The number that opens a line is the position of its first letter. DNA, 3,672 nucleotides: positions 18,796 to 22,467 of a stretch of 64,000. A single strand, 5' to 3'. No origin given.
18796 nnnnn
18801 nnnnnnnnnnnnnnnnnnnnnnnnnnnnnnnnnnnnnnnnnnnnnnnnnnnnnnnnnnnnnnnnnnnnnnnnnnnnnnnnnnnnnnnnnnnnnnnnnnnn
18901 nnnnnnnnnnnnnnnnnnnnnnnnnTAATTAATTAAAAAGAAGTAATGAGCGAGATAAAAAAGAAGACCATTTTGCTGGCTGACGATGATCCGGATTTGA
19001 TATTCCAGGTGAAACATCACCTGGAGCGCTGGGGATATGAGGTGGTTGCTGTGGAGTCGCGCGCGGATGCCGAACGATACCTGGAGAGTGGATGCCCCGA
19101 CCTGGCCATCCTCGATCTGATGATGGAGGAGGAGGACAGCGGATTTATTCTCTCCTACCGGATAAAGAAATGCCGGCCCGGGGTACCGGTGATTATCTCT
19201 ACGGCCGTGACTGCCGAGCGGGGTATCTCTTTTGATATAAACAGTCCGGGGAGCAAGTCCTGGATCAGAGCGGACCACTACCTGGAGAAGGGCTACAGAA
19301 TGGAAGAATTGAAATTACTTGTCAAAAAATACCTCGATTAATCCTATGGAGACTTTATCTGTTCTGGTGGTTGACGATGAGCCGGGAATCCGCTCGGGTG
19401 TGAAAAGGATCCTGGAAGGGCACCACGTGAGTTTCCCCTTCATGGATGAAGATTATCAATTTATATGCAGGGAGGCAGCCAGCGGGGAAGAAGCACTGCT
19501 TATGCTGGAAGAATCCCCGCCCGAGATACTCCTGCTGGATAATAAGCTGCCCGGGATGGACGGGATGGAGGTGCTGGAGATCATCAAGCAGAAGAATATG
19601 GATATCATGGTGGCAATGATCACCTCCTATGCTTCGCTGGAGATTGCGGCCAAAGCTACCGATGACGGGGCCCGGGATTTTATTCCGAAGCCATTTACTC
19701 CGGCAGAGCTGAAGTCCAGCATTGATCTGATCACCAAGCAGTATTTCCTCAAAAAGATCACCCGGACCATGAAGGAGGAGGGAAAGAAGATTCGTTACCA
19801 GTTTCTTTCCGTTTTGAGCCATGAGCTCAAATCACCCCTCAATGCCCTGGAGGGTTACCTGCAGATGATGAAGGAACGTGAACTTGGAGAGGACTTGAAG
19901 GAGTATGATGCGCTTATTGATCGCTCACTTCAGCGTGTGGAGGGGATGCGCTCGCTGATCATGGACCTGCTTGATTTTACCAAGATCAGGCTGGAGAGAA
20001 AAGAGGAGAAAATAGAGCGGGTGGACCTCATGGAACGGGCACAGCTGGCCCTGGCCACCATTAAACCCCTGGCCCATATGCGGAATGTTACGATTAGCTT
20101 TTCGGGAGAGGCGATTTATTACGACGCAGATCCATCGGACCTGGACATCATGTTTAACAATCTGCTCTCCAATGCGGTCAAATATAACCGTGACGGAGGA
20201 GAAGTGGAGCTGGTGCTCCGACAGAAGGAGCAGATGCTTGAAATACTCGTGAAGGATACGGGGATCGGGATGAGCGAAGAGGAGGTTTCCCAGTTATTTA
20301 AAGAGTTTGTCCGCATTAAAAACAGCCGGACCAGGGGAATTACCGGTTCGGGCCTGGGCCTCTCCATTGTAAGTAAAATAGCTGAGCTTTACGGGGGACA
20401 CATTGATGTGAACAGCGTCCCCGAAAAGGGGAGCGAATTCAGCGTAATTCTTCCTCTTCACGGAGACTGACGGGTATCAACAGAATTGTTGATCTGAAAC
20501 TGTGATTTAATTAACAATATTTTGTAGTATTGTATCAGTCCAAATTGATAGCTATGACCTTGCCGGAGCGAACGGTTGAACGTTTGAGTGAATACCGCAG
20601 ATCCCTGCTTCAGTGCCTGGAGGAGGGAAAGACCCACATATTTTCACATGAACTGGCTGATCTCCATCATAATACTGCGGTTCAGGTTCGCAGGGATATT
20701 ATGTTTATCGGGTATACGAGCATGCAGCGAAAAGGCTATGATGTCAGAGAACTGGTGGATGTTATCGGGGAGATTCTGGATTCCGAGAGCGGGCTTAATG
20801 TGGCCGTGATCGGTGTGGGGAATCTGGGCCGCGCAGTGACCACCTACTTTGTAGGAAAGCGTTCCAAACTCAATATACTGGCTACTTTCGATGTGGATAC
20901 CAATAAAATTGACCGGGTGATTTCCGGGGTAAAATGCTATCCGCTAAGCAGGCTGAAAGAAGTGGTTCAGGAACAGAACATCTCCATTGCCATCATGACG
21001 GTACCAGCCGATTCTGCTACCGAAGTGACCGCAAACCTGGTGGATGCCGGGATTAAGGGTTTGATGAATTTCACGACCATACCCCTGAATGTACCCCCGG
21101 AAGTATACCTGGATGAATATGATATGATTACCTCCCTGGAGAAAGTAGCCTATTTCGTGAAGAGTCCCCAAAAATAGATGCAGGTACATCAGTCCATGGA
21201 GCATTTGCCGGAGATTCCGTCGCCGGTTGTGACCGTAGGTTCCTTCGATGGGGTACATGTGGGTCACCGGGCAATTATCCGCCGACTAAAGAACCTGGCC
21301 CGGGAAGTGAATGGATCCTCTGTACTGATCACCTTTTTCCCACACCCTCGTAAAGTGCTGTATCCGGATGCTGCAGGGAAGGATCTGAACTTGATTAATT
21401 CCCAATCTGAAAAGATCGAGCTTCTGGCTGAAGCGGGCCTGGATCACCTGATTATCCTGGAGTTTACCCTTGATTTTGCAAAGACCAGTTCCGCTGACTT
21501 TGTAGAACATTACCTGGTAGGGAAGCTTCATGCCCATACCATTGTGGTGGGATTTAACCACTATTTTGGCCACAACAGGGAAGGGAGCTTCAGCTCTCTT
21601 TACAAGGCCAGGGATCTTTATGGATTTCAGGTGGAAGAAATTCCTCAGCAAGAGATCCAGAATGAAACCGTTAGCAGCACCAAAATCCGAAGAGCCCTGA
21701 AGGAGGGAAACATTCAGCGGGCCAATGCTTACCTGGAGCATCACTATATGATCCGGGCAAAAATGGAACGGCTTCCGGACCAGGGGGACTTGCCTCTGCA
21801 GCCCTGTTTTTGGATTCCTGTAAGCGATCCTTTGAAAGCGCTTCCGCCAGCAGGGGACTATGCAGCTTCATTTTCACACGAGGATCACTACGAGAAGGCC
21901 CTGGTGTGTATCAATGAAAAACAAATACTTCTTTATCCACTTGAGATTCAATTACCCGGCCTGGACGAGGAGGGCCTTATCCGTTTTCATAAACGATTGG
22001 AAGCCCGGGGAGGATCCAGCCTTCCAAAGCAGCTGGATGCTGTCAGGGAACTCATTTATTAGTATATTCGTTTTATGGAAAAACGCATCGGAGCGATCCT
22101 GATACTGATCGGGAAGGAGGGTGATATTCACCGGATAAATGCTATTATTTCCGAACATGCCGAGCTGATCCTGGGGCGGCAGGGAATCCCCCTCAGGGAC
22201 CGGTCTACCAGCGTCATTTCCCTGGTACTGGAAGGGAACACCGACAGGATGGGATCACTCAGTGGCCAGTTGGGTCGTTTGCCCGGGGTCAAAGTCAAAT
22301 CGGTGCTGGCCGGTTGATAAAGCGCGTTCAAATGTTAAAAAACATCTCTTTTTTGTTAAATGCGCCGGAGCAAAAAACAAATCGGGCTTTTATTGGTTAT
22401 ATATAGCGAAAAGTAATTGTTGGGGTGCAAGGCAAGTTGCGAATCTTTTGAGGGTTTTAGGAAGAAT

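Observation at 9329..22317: Hydrogenase supercluster: one NuoEF-linked HydCBA enzyme flanked by two different hydrogenase-like sensors and a multi-layer regulatory set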

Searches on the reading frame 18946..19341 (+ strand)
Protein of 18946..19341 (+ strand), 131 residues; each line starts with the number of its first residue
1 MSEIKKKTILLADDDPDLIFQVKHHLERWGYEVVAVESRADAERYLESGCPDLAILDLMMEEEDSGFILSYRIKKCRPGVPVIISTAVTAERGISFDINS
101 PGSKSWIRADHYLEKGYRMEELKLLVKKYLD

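Call 5: search_protein_families(library=pfam, proteins=[window:18946-19341:+], max_evalue=0.01)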
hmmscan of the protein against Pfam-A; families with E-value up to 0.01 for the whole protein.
window:18946-19341:+ (131 aa): 1 family
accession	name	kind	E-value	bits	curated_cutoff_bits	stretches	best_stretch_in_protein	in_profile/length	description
PF00072.30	Response_reg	-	3.3e-14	53.4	30.2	1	9-92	1-83/111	Response regulator receiver domain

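Call 63: search_protein_families(library=ncbifam, proteins=[window:18946-19341:+], max_evalue=0.00001)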
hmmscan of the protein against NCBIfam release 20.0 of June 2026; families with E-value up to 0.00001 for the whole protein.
window:18946-19341:+ (131 aa): 30 families (the best 25 are shown)
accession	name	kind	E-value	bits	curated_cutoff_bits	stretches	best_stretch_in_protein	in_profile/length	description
NF011695.0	PRK15115.1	equivalog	2.6e-13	49.5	763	1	5-88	5-87/445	two-component system response regulator GlrR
NF051850.1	RespRegRprY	equivalog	6e-12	45.4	370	1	6-126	4-116/234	response regulator transcription factor RprY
NF053854.1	RespRegPhoBBctds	equivalog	1.2e-10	41.1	270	1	9-128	1-113/225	two-component system response regulator PhoB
TIGR01818.1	ntrC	equivalog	2.3e-10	39.9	558.6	1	9-128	1-112/463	nitrogen regulation protein NR(I)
NF007005.1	PRK09468.1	equivalog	2.8e-10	40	331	1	6-124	3-113/237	osmolarity response regulator transcription factor OmpR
TIGR03787.1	marine_sort_RR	equivalog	3.5e-10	39.8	335.7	1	7-119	1-107/227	proteobacterial dedicated sortase system response regulator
TIGR02154.1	PhoB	equivalog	3.5e-10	39.6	296.2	1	6-123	2-113/226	phosphate regulon transcriptional regulator PhoB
NF033120.0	vanR_FM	exception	9.7e-10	38.5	460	1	5-122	2-110/231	vancomycin resistance response regulator transcription factor, VanR-F/VanR-M family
NF045944.1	ResRegRpaBCyano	equivalog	4e-09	36.2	330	1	10-125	1-107/229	response regulator transcription factor RpaB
NF046022.1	RespRegCpdRBruc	equivalog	9.2e-09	35.3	180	1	8-90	3-84/120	cell cycle two-component system response regulator CpdR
NF041832.1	near_NosP_CTERM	subfamily_domain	4.3e-08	32.6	400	1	3-89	248-337/370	NahK/ErcS family hybrid sensor histidine kinase/response regulator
NF045914.1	RespRegNblR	equivalog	7.3e-08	32.3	300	1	3-130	3-122/228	response regulator transcription factor NblR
NF008078.0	PRK10816.1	equivalog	9.4e-08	31.8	336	1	9-123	3-109/223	two-component system response regulator PhoP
NF045717.1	DVU0259_DivK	exception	1.5e-07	31.6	160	1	6-90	2-87/117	DVU0259 family response regulator domain-containing protein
NF040689.1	MtrAB_MtrA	equivalog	1.5e-07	31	300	1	9-124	1-107/219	MtrAB system response regulator MtrA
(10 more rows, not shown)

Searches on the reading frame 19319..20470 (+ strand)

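Call 5: search_protein_families(library=pfam, proteins=[window:19319-20470:+], max_evalue=0.01)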
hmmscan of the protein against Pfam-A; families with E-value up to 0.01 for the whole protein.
window:19319-20470:+ (383 aa): 6 families
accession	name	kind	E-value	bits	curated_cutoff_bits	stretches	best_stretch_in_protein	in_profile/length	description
PF02518.31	HATPase_c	-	4.6e-28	98.3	26.4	1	271-380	2-109/111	Histidine kinase-, DNA gyrase B-, and HSP90-like ATPase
PF00072.30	Response_reg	-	5.8e-25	88.1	30.2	1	15-135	1-110/111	Response regulator receiver domain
PF00512.31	HisKA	-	8.1e-14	51.9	26.9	1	159-224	2-64/66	His Kinase A (phospho-acceptor) domain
PF13589.12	HATPase_c_3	-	0.00024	21.6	25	1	293-347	19-76/137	Histidine kinase-, DNA gyrase B-, and HSP90-like ATPase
PF13581.12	HATPase_c_2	-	0.00035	21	27.4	1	274-355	31-109/127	Histidine kinase-like ATPase domain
PF14501.12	HATPase_c_5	-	0.00036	20.8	22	1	273-366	4-90/102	GHKL domain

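Call 63: search_protein_families(library=ncbifam, proteins=[window:19346-20470:+], max_evalue=0.00001)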
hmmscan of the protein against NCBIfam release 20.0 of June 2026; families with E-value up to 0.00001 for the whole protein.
window:19346-20470:+ (374 aa): 146 families (the best 25 are shown)
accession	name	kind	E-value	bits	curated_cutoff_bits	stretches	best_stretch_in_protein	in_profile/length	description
NF046044.1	PnpS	equivalog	5.2e-50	170.6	400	1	134-370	156-390/390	two-component system histidine kinase PnpS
TIGR02966.1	phoR_proteo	equivalog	7.2e-50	169.9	334.2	1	136-369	102-333/333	phosphate regulon sensor histidine kinase PhoR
NF041832.1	near_NosP_CTERM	subfamily_domain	5.6e-49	167.2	400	2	150-372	7-226/370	NahK/ErcS family hybrid sensor histidine kinase/response regulator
NF041947.1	LuxQ_Vibrio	equivalog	2.1e-46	158.3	1200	2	138-372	460-697/843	quorum-sensing autoinducer 2 sensor kinase/phosphatase LuxQ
NF011874.0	PRK15347.1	equivalog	3.1e-44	151.3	852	2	144-372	392-615/921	two component system sensor kinase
NF047874.1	MASE3_PAS_HK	subfamily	1.9e-43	149.2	560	1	138-371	384-625/655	MASE3 domain-containing sensor histidine kinase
NF038297.2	hybrid_HK_HrmK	equivalog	2.9e-43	148.4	725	1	144-372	229-458/607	hybrid histidine kinase/response regulator HrmK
TIGR02956.1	TMAO_torS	equivalog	1.7e-41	142.3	676.5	1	140-372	454-683/967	TMAO reductase system sensor histidine kinase/response regulator TorS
NF008099.0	PRK10841.1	equivalog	2.3e-41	141.5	920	2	144-373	464-692/949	two-component system sensor histidine kinase RcsC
NF033092.0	HK_WalK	equivalog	1.7e-40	139.2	725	1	135-371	359-594/594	cell wall metabolism sensor histidine kinase WalK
NF041880.1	EPS_EpsF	equivalog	1e-39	136.4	900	2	151-370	275-492/492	response regulator EpsF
NF008318.0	PRK11107.1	equivalog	6.6e-39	133.7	890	2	143-372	286-519/920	two-component sensor histidine kinase BarA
NF041735.1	hist_kin_RppB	equivalog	1e-36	126.7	400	1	151-370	217-438/438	two-component system sensor histidine kinase RppB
TIGR01386.1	cztS_silS_copS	subfamily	1.7e-35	122.9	292.55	1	151-369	242-456/457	heavy metal sensor histidine kinase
NF008302.0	PRK11091.1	equivalog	6.1e-35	120.6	838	1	143-370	276-504/779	aerobic respiration two-component sensor histidine kinase ArcB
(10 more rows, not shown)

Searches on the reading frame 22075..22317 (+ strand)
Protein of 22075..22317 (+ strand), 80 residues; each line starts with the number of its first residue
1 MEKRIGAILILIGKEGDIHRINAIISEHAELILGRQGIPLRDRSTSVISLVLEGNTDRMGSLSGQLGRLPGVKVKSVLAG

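Call 5: search_protein_families(library=pfam, proteins=[window:22075-22317:+], max_evalue=0.01)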
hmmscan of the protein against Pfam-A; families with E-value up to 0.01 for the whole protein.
window:22075-22317:+ (80 aa): 1 family
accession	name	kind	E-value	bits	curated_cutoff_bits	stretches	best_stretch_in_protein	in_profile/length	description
PF21699.3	TM1266-like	-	2.5e-23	82.3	27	1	4-76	1-74/74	Iron-only hydrogenase system regulator, putative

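Call 63: search_protein_families(library=ncbifam, proteins=[window:22075-22317:+], max_evalue=0.00001)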
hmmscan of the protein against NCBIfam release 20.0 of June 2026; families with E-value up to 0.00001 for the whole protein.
window:22075-22317:+ (80 aa): 1 family
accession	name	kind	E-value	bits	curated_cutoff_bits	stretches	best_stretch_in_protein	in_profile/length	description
TIGR03959.1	hyd_TM1266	equivalog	1.5e-25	88.8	60.8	1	4-78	1-75/76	TM1266 family iron-only hydrogenase system putative regulator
